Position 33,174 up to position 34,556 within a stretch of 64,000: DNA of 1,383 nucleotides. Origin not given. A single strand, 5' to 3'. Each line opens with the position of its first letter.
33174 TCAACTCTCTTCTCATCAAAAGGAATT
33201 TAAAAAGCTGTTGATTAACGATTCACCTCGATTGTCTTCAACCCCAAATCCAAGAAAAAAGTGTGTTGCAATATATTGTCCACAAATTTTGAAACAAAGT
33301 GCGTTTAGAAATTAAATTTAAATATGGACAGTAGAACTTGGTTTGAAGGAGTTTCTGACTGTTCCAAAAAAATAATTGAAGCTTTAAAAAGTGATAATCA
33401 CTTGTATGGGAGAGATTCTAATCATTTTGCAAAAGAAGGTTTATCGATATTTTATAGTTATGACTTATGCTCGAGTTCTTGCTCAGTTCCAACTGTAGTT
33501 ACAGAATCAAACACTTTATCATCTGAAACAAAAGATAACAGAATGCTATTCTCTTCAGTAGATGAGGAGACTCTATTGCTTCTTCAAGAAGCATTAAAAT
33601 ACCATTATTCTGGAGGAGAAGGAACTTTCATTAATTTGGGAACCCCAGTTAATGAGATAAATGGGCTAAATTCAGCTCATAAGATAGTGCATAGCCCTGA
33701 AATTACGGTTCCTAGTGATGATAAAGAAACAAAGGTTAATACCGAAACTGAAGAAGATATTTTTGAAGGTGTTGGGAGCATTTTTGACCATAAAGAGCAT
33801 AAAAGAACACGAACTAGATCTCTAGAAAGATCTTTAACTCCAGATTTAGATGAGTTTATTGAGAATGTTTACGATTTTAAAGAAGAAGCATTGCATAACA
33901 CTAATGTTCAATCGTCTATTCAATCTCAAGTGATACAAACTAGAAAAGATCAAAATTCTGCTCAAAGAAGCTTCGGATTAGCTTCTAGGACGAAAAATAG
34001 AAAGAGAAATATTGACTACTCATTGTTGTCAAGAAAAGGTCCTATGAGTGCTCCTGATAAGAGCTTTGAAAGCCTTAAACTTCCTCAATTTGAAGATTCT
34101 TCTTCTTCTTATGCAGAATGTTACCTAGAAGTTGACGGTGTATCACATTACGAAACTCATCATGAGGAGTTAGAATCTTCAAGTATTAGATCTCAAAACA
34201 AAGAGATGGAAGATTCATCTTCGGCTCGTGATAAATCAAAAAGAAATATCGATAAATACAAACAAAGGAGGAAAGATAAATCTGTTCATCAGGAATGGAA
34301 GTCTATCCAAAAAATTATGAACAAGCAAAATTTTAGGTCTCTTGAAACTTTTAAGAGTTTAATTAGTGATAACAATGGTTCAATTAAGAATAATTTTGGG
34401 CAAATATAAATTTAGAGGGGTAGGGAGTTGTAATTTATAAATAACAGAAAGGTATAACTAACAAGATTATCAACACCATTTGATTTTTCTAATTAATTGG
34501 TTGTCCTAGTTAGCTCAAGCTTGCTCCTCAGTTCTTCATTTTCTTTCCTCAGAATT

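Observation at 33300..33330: OTU deubiquitinase gene and the following ORF are separated by only 8 bp on the same strand, so possibly a single gene split by a frameshift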

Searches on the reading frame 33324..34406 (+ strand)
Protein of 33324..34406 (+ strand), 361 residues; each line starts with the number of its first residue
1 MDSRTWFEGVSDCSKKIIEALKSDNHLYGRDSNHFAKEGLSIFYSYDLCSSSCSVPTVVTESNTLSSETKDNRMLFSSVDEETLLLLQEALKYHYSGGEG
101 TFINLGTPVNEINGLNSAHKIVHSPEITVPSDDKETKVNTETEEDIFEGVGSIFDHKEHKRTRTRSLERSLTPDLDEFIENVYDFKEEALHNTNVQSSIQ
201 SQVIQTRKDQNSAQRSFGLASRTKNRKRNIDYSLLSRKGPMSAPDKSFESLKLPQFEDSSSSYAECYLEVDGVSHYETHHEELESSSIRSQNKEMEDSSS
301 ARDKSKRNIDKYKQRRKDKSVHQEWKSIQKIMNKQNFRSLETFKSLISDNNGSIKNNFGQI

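Call 3: search_protein_families(library=pfam, proteins=[window:33324-34406:+], max_evalue=0.01)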
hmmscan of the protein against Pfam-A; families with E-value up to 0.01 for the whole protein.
window:33324-34406:+ (361 aa): 1 family
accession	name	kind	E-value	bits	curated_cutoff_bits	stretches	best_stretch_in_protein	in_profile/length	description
PF15341.11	SLX9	-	0.0068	17.3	27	0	290-339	63-114/127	Ribosome biogenesis protein SLX9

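Call 6: find_homologous_proteins(query=window:33324-34406:+)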
Query window:33324-34406:+ (361 aa): 3 proteins with E <= 0.001 among 2036 candidates.
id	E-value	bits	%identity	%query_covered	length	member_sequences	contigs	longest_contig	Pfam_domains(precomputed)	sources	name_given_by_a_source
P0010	6.9e-139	481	67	96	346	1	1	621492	-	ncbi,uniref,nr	ncbi:uncharacterized protein ELE39_002429 [Cryptosporidium sp. chipmunk genotype I]|uniref:uncharact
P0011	8.3e-121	421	61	97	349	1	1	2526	-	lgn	-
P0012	4.1e-90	321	52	98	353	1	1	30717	-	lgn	-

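Call 24: list_cluster_members(proteins=[window:33324-34406:+, L003:5209-6237:+, P0001])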
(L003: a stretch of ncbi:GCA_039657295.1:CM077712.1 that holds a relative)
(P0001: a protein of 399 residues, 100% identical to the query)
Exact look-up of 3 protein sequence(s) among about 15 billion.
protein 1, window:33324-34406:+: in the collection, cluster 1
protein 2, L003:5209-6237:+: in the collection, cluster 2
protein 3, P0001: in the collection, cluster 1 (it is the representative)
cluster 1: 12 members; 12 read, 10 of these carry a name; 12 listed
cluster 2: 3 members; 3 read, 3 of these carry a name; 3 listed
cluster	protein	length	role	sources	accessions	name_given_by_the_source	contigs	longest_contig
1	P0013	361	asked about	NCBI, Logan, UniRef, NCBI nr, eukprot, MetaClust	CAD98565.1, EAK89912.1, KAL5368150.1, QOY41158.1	hypothetical protein [Cryptosporidium parvum Iowa II] | Uncharacterized protein n=2 Tax=Cryptosporidium parvum TaxID=5807 RepID=Q5CX27_CRYPI | QOY41158.1 hypothetical protein CPATCC_002813 [Cryptosporidium parvum]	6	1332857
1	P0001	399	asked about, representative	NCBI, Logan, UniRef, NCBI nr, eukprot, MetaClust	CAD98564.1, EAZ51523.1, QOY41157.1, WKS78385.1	cysteine protease [Cryptosporidium parvum Iowa II] | ubiquitinyl hydrolase 1 n=2 Tax=Cryptosporidium parvum TaxID=5807 RepID=A3FPV0_CRYPI | QOY41157.1 hypothetical protein CPATCC_002812 [Cryptosporidium parvum]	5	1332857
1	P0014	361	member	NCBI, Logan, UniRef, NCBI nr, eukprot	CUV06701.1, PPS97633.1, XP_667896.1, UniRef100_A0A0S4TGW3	unnamed protein product [Cryptosporidium hominis] | Uncharacterized protein n=1 Tax=Cryptosporidium hominis TaxID=237895 ... | hypothetical protein [Cryptosporidium hominis TU502]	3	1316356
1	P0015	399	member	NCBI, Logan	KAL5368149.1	putative cysteine protease [Cryptosporidium parvum]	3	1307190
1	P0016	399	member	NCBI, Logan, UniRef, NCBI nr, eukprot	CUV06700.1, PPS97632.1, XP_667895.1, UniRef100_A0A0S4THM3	unnamed protein product [Cryptosporidium hominis] | ubiquitinyl hydrolase 1 n=1 Tax=Cryptosporidium hominis TaxID=237895 ... | cysteine protease [Cryptosporidium hominis TU502]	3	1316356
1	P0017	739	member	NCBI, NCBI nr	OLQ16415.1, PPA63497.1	OTU-like cysteine protease family protein [Cryptosporidium hominis] | OTU domain-containing protein 5-A [Cryptosporidium hominis]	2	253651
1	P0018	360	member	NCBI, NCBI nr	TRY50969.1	Uncharacterized protein CTYZ_00001463 [Cryptosporidium tyzzeri]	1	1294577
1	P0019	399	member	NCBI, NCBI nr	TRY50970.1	OTU-like cysteine protease [Cryptosporidium tyzzeri]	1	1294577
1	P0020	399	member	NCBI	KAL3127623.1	putative cysteine protease [Cryptosporidium hominis]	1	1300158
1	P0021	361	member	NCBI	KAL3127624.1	hypothetical protein CHM_6g2760 [Cryptosporidium hominis]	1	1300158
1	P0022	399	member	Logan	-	-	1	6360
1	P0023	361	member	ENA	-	-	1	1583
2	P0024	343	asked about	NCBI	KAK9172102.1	Uncharacterized protein cmbei_6002760 [Cryptosporidium meleagridis]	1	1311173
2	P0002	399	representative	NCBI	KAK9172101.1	OTU-like cysteine protease [Cryptosporidium meleagridis]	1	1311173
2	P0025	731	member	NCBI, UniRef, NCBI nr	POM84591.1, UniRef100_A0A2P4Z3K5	OTU-like cysteine protease family protein [Cryptosporidium meleagridis] | ubiquitinyl hydrolase 1 n=1 Tax=Cryptosporidium meleagridis TaxID=93969 ...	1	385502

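Call 33: search_solved_structures(query=A1, max_evalue=10, show_alignments=3)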
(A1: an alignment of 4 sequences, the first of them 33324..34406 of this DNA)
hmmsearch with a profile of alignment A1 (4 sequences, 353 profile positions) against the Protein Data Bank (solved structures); distinct sequences matched with E-value up to 10: 2.
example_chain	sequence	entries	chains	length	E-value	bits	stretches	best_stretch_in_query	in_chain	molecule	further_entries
2amu_A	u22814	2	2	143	0.18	14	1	107-186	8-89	Putative superoxide reductase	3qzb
8oyw_A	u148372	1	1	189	0.51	12.5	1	169-216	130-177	De novo designed soluble Rhomboid protease-like protein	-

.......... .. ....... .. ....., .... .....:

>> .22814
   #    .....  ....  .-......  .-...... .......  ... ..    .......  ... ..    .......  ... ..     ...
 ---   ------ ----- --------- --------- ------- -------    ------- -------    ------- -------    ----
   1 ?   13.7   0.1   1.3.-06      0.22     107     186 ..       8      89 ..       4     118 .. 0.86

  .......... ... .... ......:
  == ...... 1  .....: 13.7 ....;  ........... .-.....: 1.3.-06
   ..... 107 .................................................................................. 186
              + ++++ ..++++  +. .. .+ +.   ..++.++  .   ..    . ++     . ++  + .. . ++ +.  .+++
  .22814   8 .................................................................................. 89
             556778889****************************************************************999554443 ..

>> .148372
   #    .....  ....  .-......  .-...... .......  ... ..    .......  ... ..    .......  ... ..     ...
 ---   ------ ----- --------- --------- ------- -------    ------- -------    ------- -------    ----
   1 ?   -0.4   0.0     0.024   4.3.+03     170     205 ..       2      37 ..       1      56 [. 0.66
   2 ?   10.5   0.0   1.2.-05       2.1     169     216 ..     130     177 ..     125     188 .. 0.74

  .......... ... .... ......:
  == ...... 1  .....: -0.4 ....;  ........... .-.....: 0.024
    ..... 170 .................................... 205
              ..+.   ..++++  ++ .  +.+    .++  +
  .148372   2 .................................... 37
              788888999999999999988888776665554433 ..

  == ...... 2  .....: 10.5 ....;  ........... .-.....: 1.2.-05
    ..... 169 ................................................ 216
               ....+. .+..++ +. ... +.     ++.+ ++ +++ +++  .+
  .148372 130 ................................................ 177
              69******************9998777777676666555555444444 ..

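Call 34: search_protein_families(library=pfam, alignment_id=A1, max_evalue=10)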
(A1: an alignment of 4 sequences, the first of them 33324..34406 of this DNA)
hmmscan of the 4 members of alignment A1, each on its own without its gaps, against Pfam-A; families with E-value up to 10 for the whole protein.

A. member 1, window:33324-34406:+ (361 aa): 1 family
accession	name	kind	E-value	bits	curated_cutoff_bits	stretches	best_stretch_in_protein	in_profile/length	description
PF15341.11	SLX9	-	0.0068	17.3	27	1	290-339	63-114/127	Ribosome biogenesis protein SLX9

B. families by the number of members that match (of 4 scanned): 3 families
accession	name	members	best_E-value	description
PF07807.16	RED_C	3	0.14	RED-like protein C-terminal region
PF15341.11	SLX9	1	0.0068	Ribosome biogenesis protein SLX9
PF12812.13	PDZ_1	1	0.075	PDZ-like domain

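Call 42: search_protein_representatives(alignment_id=A1)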
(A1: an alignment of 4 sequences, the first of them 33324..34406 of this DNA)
Query: 4 sequences, 353 profile positions. Proteins with E-value up to 0.001 (for the whole library): 6; up to 1e-10: 6; up to 1e-30: 4. The best 6 are listed.
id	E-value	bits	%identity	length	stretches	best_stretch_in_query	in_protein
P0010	2.1e-187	638.8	-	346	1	15-353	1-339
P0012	1.4e-175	600.0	-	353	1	1-353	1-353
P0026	8.1e-131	452.7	-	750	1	1-353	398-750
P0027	6.4e-78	278.7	-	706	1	10-346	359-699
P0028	8.1e-26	107.3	-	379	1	76-340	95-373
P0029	7.9e-23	97.5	-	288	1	74-341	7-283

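Call 43: list_cluster_members(proteins=[P0026, P0027, P0028, P0029])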
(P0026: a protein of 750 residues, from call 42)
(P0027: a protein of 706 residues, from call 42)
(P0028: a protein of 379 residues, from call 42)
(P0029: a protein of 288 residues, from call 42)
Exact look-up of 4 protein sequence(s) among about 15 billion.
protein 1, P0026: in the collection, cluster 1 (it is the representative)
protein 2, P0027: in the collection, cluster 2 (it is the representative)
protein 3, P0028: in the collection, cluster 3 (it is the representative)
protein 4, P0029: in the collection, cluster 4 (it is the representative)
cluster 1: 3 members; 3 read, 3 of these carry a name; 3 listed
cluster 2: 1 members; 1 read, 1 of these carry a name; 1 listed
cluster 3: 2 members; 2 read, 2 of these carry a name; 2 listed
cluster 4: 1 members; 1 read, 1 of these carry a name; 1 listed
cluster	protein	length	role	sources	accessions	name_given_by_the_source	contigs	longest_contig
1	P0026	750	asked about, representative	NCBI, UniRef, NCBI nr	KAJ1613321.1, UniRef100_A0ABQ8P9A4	putative cysteine protease [Cryptosporidium canis] | ubiquitinyl hydrolase 1 n=1 Tax=Cryptosporidium canis TaxID=195482 RepID=A0ABQ8P9A4_9CRYT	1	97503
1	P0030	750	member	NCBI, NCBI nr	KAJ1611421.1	putative cysteine protease [Cryptosporidium canis]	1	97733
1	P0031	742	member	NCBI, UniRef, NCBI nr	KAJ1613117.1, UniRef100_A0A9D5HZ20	putative cysteine protease [Cryptosporidium canis] | ubiquitinyl hydrolase 1 n=1 Tax=Cryptosporidium canis TaxID=195482 RepID=A0A9D5HZ20_9CRYT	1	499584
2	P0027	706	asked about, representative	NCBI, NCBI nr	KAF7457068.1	OTU-like cysteine protease family protein [Cryptosporidium felis]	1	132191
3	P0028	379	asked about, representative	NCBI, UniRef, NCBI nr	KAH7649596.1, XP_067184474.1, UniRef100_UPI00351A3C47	hypothetical protein FG379_001222 [Cryptosporidium bovis] | uncharacterized protein n=1 Tax=Cryptosporidium bovis TaxID=310047 RepID=UPI00351A3C47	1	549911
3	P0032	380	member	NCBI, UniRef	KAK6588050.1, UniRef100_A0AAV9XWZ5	hypothetical protein RS030_71090 [Cryptosporidium xiaoi] | Uncharacterized protein n=1 Tax=Cryptosporidium xiaoi TaxID=659607 RepID=A0AAV9XWZ5_9CRYT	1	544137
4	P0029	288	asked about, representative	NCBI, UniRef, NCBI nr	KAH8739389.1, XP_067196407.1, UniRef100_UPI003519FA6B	hypothetical protein FG386_000361 [Cryptosporidium ryanae] | uncharacterized protein n=1 Tax=Cryptosporidium ryanae TaxID=515981 RepID=UPI003519FA6B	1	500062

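Call 45: find_encoding_contigs(protein=P0028, flank=4000, max_places=2)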
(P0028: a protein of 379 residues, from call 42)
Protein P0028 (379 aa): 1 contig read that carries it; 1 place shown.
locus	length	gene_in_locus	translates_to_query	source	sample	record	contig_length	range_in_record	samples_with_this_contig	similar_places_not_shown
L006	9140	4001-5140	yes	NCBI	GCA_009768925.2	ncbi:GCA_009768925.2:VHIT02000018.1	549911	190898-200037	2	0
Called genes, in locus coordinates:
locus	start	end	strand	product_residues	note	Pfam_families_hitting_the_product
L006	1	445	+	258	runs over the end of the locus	-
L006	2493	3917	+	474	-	PF02338:OTU, PF10275:Peptidase_C65 (weak)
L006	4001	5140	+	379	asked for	-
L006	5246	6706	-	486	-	PF00415:RCC1 (weak), PF25384:Alsin_RLD (faint), PF25390:WD40_RLD, PF00415:RCC1, PF13540:RCC1_2, PF00415:RCC1, PF13540:RCC1_2 (weak), PF00415:RCC1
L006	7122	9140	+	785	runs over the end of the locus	-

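Call 46: find_encoding_contigs(protein=P0026, flank=3000, max_places=2)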
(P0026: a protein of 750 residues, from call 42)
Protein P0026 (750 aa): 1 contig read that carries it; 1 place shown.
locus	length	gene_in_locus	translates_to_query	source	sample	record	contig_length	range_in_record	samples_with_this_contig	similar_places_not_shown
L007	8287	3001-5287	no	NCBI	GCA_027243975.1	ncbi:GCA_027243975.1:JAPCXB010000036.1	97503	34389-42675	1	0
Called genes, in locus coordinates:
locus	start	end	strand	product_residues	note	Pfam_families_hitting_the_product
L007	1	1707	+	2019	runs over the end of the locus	-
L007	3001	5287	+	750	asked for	PF02338:OTU, PF10275:Peptidase_C65 (faint)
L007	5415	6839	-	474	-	PF25390:WD40_RLD, PF13540:RCC1_2 (weak), PF00415:RCC1, PF13540:RCC1_2, PF00415:RCC1, PF25390:WD40_RLD, PF00415:RCC1, PF00415:RCC1, +4 more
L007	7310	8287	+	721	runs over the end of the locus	-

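Call 47: find_encoding_contigs(protein=P0027, flank=3000, max_places=2)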
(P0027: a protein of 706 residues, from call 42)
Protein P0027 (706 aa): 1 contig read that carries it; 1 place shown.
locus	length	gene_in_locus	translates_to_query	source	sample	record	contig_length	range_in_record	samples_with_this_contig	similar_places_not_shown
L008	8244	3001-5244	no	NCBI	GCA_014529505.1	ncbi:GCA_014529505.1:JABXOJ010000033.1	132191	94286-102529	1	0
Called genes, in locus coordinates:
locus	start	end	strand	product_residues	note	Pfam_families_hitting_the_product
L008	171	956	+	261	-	-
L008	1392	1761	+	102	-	-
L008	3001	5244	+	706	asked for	PF02338:OTU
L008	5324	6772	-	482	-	PF25390:WD40_RLD, PF13540:RCC1_2 (weak), PF00415:RCC1, PF13540:RCC1_2, PF00415:RCC1, PF25390:WD40_RLD, PF13540:RCC1_2, PF00415:RCC1, +4 more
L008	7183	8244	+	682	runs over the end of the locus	-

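Call 48: find_encoding_contigs(protein=P0029, flank=4000, max_places=2)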
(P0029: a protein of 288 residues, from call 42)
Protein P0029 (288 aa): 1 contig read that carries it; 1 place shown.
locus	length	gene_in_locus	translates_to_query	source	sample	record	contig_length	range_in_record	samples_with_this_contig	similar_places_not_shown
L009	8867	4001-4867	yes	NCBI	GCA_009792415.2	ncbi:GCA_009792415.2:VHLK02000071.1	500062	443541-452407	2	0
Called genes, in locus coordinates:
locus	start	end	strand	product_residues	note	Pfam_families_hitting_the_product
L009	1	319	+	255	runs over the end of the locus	-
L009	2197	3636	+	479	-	PF10275:Peptidase_C65 (faint), PF02338:OTU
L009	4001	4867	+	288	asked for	-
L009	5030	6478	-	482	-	PF00415:RCC1 (weak), PF25384:Alsin_RLD (faint), PF25390:WD40_RLD, PF00415:RCC1, PF13540:RCC1_2, PF00415:RCC1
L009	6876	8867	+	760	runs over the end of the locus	-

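Call 51: search_protein_families(library=pfam, proteins=[P0028, P0029, P0012, P0011, P0010], max_evalue=10)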
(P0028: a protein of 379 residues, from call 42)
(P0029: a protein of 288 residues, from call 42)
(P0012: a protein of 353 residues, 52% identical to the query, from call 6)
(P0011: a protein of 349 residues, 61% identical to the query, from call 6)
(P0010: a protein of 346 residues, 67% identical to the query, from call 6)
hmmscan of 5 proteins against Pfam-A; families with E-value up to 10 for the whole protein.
P0028 (379 aa): 2 families
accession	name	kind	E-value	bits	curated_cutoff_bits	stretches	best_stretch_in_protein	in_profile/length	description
PF20887.3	PWP3A-B_N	-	0.13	13.6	27.4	1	129-180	41-92/95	PWWP domain-containing DNA repair factor 3A/B, N-terminal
PF15341.11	SLX9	-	0.56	11.1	27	1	321-370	62-113/127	Ribosome biogenesis protein SLX9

P0029 (288 aa): 1 family
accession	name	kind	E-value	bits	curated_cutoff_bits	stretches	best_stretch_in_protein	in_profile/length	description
PF07807.16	RED_C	-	3.6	8.5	27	1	249-276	74-100/112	RED-like protein C-terminal region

P0012 (353 aa): 1 family
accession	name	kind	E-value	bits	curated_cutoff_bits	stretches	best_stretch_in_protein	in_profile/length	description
PF07807.16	RED_C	-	0.14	13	27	1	279-334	48-101/112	RED-like protein C-terminal region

P0011 (349 aa): 2 families
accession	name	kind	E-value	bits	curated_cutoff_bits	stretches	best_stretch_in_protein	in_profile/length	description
PF12812.13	PDZ_1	-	0.075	13.5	28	1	154-187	45-78/78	PDZ-like domain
PF07807.16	RED_C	-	1.2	10.1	27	1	302-333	71-101/112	RED-like protein C-terminal region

P0010 (346 aa): 1 family
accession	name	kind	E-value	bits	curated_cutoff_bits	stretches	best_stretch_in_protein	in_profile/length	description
PF07807.16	RED_C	-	0.58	11.1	27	1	290-322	70-102/112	RED-like protein C-terminal region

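Call 55: find_homologous_proteins(query=A2, max_evalue=0.01)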
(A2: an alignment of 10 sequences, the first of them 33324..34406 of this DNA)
Query A2 (10 sequences) (361 aa, profile of the alignment): 5 proteins with E <= 0.01 among 6017 candidates.
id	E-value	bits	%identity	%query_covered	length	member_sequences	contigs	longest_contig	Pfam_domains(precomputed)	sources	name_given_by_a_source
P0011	6.8e-156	537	61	97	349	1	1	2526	-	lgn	-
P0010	8.4e-151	520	67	96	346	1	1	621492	-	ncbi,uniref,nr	ncbi:uncharacterized protein ELE39_002429 [Cryptosporidium sp. chipmunk genotype I]|uniref:uncharact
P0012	5.6e-136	472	52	98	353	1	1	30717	-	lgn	-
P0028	1.9e-119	417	32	74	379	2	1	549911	-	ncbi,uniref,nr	ncbi:hypothetical protein FG379_001222 [Cryptosporidium bovis]|uniref:uncharacterized protein n=1 Ta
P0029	6.0e-92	327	32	75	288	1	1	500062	-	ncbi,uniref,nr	ncbi:hypothetical protein FG386_000361 [Cryptosporidium ryanae]|uniref:uncharacterized protein n=1 T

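Call 73: predict_structure(alignment_id=A3)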
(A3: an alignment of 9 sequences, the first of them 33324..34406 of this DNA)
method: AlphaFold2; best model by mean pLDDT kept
length: 361 residues; sequences in the alignment: 9
mean_pLDDT: 43.1   pTM: 0.16
mean pLDDT of the five models: 43.1, 41.2, 35.9, 35.8, 34.2
residues with pLDDT >= 90: 0; 70-90: 13; 50-70: 74; < 50: 274
segments of 3 or more residues with pLDDT < 50: 1-5, 8-11, 20-81, 92-144, 147-152, 154-172, 188-227, 236-270, 272-308, 351-361
pLDDT, mean of each block of 10 residues (from residue 1): 45 55 41 34 37 37 34 40 55 42 32 29 29 32 47 44 42 58 53 32 31 32 41 49 34 38 41 43 44 40 46 57 78 64 57 38 35
secondary structure, 60 per line:
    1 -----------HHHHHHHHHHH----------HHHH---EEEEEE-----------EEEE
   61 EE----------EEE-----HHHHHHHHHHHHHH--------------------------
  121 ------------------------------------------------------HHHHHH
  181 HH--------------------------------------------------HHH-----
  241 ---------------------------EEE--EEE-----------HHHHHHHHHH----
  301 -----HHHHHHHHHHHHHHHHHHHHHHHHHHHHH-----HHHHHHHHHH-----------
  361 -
elements in order: H12-22 H33-36 E40-45 E57-62 E73-75 H81-94 H175-182 E268-270 E273-275 H287-296 H306-334 H340-349

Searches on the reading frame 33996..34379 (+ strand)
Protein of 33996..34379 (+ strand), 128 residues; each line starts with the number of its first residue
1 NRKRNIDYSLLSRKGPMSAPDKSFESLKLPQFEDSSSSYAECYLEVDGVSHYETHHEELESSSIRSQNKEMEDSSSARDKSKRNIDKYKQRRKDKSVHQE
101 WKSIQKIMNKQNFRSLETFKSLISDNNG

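Call 50: search_solved_structures(query=window:33996-34379:+, max_evalue=10, show_alignments=3)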
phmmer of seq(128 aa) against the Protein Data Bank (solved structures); distinct sequences matched with E-value up to 10: 7.
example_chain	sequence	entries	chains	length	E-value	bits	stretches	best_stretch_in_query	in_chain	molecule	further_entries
9xc8_A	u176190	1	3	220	0.38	14.5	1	15-46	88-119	Chloramphenicol O-acetyltransferase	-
8vnv_P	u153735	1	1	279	0.53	14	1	50-98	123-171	Zinc finger protein AEBP2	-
9c8u_F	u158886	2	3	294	0.54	14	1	50-98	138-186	Zinc finger protein AEBP2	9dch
6c23_P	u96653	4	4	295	0.54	14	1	50-98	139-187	Zinc finger protein AEBP2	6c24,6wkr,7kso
8vmi_P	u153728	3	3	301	0.59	13.9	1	50-98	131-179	Isoform 3 of Zinc finger protein AEBP2 | AEPB2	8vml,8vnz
8t9g_M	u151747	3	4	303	0.59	13.9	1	50-98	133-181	Zinc finger protein AEBP2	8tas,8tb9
1us7_B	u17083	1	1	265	9.6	10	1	50-110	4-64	HSP90 CO-CHAPERONE CDC37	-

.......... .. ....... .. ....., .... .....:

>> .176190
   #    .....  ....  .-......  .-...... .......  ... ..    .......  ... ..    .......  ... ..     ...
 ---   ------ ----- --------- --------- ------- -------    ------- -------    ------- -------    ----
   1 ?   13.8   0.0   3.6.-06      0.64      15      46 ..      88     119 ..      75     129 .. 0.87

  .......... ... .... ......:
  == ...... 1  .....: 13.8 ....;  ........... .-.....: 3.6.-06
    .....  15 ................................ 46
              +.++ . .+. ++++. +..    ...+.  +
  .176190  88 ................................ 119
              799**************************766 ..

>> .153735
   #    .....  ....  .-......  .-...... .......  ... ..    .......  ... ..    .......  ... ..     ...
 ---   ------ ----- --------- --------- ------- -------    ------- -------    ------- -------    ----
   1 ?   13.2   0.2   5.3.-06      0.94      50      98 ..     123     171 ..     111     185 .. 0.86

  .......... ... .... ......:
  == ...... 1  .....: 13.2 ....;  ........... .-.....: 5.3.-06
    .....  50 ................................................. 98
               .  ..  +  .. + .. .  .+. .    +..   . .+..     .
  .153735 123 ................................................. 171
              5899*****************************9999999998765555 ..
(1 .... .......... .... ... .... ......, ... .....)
